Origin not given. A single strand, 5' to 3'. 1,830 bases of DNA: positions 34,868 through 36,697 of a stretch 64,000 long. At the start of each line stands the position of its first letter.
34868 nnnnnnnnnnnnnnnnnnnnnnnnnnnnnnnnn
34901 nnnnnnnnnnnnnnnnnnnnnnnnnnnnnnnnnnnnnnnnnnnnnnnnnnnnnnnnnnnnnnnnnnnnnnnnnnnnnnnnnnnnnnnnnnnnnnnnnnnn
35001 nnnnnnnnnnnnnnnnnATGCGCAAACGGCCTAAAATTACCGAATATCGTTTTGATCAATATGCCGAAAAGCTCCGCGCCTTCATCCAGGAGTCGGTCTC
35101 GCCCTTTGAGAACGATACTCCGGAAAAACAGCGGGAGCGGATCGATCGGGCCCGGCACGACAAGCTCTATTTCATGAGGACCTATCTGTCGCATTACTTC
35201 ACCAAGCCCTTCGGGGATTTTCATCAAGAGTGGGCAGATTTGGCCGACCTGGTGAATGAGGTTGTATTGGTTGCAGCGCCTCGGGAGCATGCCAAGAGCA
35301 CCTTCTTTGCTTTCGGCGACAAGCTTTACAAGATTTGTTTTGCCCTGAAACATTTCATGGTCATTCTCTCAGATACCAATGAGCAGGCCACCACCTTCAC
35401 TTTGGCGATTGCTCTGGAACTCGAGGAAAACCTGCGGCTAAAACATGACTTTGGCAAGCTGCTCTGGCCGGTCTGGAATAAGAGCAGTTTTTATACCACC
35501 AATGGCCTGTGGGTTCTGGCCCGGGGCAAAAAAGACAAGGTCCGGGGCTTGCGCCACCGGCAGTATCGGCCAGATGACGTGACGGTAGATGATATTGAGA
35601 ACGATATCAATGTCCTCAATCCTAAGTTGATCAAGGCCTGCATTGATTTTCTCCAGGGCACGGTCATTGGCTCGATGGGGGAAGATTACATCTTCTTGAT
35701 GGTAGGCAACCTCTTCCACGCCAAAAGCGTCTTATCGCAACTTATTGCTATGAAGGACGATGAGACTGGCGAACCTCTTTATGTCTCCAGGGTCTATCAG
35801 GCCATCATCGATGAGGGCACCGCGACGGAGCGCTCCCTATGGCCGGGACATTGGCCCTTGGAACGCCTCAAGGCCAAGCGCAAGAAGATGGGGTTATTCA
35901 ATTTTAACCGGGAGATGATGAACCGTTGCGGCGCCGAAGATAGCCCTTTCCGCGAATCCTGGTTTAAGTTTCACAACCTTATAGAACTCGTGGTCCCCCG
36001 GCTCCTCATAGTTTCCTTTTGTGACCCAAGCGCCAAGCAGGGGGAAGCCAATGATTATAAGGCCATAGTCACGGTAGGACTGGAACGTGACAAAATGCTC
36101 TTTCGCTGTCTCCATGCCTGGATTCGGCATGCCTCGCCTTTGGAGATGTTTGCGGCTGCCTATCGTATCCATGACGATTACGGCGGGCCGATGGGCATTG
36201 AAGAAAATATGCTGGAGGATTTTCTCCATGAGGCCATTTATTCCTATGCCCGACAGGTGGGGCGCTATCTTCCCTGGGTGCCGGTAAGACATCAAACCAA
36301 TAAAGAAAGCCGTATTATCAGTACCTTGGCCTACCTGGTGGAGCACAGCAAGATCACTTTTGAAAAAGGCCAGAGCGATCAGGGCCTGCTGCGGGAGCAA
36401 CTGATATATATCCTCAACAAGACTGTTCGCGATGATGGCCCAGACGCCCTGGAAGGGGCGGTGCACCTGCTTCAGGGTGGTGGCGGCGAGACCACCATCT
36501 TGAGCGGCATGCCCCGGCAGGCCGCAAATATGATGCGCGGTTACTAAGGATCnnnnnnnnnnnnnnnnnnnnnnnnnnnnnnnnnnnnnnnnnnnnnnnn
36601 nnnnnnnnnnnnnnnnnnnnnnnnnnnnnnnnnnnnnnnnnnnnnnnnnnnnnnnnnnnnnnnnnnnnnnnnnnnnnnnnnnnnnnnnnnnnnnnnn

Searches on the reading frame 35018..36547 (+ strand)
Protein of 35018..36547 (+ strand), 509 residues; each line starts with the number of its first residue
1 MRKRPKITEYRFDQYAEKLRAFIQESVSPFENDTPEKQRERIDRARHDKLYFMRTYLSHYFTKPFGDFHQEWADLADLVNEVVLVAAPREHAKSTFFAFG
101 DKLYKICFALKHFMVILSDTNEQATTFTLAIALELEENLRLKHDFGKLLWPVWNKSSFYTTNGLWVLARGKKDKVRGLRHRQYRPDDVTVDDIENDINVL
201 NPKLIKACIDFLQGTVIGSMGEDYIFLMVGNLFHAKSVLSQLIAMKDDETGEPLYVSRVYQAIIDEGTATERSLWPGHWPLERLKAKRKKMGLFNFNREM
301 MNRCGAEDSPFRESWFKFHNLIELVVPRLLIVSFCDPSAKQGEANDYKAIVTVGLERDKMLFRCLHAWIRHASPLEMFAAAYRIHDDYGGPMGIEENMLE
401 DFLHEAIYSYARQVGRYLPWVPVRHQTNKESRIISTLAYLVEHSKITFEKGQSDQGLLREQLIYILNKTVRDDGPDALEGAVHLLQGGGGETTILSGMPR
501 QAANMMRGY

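Call 29: search_protein_families(library=phrogs, proteins=[window:35018-36547:+], max_evalue=0.001)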
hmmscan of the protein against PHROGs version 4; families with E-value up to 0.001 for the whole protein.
window:35018-36547:+ (509 aa): 4 families
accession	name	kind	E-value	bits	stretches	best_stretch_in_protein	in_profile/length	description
phrog_38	-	head and packaging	1.1e-59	203.9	1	14-493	232-711/760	terminase large subunit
phrog_5573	-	head and packaging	6.2e-08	33.4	1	262-483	19-232/250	terminase large subunit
phrog_14112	-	unknown function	2e-05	25.2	1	87-199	109-226/247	-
phrog_5989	-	head and packaging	0.00012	22.3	1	5-197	75-269/347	terminase large subunit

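Call 42: find_related_loci(query=window:35018-36547:+, collection=viral_contigs, flank=10000)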
Query window:35018-36547:+ (509 aa) in viral_contigs; peptide patterns used: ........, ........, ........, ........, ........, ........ (x = any residue, [..] = any of these).
8 stretches matched a pattern; 7 encode a relative of the query (tblastn E <= 1e-3); 7 distinct loci.
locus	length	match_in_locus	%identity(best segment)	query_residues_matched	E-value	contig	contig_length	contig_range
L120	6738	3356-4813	76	1-486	0e+0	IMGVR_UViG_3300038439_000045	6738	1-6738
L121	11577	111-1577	64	1-490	0e+0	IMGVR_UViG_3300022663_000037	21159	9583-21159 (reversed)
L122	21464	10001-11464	63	5-493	0e+0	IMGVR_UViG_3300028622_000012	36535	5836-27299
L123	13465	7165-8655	57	1-496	0e+0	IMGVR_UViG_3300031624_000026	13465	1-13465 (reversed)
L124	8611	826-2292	57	1-488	0e+0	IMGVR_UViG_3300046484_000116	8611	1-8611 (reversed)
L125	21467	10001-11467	56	1-488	0e+0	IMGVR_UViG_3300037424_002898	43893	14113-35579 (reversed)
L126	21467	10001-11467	56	1-488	0e+0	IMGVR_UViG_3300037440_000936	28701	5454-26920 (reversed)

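Call 45: search_protein_families(library=pfam, proteins=[L122:40-1023:+, L122:1020-2831:+, L122:2789-4102:+, L122:4506-5033:+, L122:5484-5987:+, L122:5972-6463:+, L122:6940-7527:+, L122:7539-8135:+, L122:8132-8524:+, L122:9445-10005:+], max_evalue=0.001)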
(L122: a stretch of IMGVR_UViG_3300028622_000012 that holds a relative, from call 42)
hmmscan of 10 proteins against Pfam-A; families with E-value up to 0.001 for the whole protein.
L122:40-1023:+ (327 aa): 0 families

L122:1020-2831:+ (603 aa): 0 families

L122:2789-4102:+ (437 aa): 3 families
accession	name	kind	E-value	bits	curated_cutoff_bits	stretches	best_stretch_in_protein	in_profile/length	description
PF13401.12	AAA_22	-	5.7e-20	72.4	27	1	200-333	2-129/130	AAA domain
PF24883.2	NPHP3_N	-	2.4e-06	28.3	24.8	1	199-273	19-94/164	Nephrocystin 3, N-terminal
PF13191.12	AAA_16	-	1e-05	26.5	32.6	1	194-314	14-160/167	AAA ATPase domain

L122:4506-5033:+ (175 aa): 1 family
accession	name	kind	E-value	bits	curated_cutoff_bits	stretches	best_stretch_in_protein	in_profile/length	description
PF07352.17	Phage_Mu_Gam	-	9.3e-09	35.8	28.3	1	12-150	9-148/149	Bacteriophage Mu Gam like protein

L122:5484-5987:+ (167 aa): 0 families

L122:5972-6463:+ (163 aa): 1 family
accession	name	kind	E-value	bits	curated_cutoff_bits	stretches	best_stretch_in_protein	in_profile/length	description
PF06252.17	GemA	-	9.2e-13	49.6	27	1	35-151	1-114/119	Bacteriophage Mu, GemA protein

L122:6940-7527:+ (195 aa): 2 families
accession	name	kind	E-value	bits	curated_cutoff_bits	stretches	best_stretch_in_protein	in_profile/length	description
PF05838.17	Glyco_hydro_108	-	2.5e-21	76.5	21.2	1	9-95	2-85/85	Glycosyl hydrolase 108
PF09374.15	PG_binding_3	-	2.1e-06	28.3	24.6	1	99-184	2-75/76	Predicted Peptidoglycan domain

L122:7539-8135:+ (198 aa): 0 families

L122:8132-8524:+ (130 aa): 0 families

L122:9445-10005:+ (186 aa): 0 families
